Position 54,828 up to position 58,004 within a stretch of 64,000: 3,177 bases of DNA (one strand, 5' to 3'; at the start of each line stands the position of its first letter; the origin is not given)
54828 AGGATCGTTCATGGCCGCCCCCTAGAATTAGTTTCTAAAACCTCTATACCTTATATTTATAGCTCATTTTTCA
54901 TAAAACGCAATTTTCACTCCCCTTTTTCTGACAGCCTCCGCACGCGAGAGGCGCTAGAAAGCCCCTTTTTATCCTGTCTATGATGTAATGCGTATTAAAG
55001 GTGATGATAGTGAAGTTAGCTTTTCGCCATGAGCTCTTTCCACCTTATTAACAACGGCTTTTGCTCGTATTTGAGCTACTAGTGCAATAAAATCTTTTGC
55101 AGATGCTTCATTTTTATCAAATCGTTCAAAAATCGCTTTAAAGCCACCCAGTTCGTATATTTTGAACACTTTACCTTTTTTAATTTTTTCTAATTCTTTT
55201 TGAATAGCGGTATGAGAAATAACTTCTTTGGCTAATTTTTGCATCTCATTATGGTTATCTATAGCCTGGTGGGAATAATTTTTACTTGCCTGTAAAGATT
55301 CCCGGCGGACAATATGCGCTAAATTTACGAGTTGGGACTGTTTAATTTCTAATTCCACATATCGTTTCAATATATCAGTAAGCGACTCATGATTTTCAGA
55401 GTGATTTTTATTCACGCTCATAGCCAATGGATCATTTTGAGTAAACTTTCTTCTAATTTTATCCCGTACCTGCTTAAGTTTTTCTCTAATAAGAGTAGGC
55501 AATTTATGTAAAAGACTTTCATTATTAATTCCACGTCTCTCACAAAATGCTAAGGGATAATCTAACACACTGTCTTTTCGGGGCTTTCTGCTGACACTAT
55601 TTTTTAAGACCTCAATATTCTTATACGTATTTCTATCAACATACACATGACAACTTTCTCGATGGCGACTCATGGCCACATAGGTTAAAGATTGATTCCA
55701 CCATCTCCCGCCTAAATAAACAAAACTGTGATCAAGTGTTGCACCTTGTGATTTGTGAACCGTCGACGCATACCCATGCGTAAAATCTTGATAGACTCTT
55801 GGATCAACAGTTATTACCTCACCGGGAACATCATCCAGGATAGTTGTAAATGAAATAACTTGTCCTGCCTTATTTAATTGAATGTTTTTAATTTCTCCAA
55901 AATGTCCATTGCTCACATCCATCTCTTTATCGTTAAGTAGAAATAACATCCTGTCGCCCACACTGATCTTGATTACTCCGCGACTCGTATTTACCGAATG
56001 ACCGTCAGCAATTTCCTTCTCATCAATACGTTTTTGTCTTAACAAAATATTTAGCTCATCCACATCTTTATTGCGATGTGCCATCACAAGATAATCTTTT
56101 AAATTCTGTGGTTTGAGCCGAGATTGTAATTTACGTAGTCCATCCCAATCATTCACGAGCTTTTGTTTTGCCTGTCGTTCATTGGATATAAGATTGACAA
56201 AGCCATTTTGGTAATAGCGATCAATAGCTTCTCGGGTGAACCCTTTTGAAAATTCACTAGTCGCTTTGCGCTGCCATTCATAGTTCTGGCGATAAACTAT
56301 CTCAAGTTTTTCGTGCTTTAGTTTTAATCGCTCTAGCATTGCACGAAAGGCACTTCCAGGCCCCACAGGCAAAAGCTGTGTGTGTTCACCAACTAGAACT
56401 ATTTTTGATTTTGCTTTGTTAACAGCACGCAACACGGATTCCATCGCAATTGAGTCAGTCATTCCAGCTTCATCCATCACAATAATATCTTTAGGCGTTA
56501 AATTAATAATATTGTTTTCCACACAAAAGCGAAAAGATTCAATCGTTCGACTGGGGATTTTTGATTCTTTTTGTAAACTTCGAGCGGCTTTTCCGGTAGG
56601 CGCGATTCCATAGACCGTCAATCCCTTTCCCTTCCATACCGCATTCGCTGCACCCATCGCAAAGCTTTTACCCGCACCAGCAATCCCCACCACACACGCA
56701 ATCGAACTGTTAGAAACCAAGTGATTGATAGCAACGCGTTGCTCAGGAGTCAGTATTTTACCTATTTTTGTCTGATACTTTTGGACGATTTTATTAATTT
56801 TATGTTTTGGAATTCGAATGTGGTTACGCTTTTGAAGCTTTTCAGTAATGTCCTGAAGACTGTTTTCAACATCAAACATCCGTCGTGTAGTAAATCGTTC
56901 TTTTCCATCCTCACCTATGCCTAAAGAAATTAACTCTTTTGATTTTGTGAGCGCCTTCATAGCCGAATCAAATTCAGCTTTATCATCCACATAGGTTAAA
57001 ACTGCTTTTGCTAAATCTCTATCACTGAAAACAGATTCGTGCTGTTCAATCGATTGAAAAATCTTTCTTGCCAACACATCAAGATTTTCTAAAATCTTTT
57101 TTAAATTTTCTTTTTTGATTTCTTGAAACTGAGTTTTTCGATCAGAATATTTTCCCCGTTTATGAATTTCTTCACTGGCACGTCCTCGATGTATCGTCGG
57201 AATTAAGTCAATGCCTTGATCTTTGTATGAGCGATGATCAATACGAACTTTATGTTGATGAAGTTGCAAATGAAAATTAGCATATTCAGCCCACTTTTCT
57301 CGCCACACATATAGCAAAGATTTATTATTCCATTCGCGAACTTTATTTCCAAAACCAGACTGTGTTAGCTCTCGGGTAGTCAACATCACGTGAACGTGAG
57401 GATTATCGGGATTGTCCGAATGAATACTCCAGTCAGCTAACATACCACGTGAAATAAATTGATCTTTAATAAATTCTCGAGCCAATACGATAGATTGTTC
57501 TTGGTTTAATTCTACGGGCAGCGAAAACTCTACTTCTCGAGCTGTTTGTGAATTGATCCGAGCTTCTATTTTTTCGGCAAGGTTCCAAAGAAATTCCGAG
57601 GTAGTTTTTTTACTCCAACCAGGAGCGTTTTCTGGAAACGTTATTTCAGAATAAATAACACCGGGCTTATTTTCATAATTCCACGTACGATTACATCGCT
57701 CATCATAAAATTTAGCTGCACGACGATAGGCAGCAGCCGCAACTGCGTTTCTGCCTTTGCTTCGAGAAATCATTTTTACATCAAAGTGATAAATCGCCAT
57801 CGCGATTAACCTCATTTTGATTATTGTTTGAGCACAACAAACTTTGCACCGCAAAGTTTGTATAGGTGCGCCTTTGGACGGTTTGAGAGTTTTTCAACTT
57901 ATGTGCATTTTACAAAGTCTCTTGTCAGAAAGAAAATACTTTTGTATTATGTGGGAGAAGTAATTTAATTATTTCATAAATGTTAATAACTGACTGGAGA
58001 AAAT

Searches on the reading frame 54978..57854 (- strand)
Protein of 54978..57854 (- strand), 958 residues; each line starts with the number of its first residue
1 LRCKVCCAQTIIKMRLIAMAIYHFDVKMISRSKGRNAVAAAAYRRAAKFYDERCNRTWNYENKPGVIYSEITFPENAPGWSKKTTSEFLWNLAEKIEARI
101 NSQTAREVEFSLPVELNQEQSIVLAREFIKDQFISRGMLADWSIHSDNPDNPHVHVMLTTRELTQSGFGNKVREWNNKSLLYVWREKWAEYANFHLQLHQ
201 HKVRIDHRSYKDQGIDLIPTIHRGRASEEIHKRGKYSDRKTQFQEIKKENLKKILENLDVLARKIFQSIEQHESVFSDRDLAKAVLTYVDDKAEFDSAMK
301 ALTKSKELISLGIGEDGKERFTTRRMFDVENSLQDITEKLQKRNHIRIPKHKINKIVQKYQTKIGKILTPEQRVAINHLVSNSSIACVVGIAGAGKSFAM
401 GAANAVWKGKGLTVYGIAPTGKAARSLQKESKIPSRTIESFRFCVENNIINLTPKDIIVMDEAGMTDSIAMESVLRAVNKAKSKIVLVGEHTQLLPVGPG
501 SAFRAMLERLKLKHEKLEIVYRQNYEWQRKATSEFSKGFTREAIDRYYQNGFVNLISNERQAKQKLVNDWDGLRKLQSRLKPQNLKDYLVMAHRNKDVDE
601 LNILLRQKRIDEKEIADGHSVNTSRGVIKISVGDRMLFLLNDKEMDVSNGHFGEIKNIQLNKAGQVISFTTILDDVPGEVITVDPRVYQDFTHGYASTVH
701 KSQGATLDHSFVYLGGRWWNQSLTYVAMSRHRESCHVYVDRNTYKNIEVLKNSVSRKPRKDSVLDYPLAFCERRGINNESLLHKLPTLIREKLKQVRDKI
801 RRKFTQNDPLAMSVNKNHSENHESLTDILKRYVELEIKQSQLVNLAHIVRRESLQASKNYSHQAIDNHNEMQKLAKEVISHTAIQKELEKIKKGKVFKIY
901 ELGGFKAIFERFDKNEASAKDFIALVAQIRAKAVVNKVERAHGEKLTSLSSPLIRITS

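Call 34: search_protein_families(library=pfam, proteins=[window:54978-57854:-], max_evalue=0.001)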
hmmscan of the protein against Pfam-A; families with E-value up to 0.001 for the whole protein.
window:54978-57854:- (958 aa): 9 families
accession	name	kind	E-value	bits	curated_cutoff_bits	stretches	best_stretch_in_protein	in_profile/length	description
PF03389.21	MobA_MobL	-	1.5e-65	221.6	26.7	1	35-233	1-224/224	MobA/MobL family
PF13604.12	AAA_30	-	2.6e-47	161.5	27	1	368-556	2-189/191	AAA domain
PF13245.12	AAA_19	-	5e-15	56.3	25.1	1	372-499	1-134/134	AAA domain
PF01443.25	Viral_helicase1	-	1.6e-08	35.1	21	1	675-738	155-227/228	Viral superfamily 1 RNA helicase core domain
PF05970.20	PIF1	-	2.1e-05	24.7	25.9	1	368-501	2-159/223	PIF1-like helicase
PF02689.20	Herpes_Helicase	-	3.5e-05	22.5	27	1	695-754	731-791/808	Helicase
PF18335.7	SH3_13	-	0.00035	20.7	41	0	628-666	25-62/65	ATP-dependent RecD-like DNA helicase SH3 domain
PF02562.22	PhoH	-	0.00058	19.8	27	0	457-525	122-189/205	PhoH-like protein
PF22232.2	TraI_hel_assoc_N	-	0.00097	20.2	27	0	392-489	3-99/99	TraI helicase-associated ssDNA bd, N-terminal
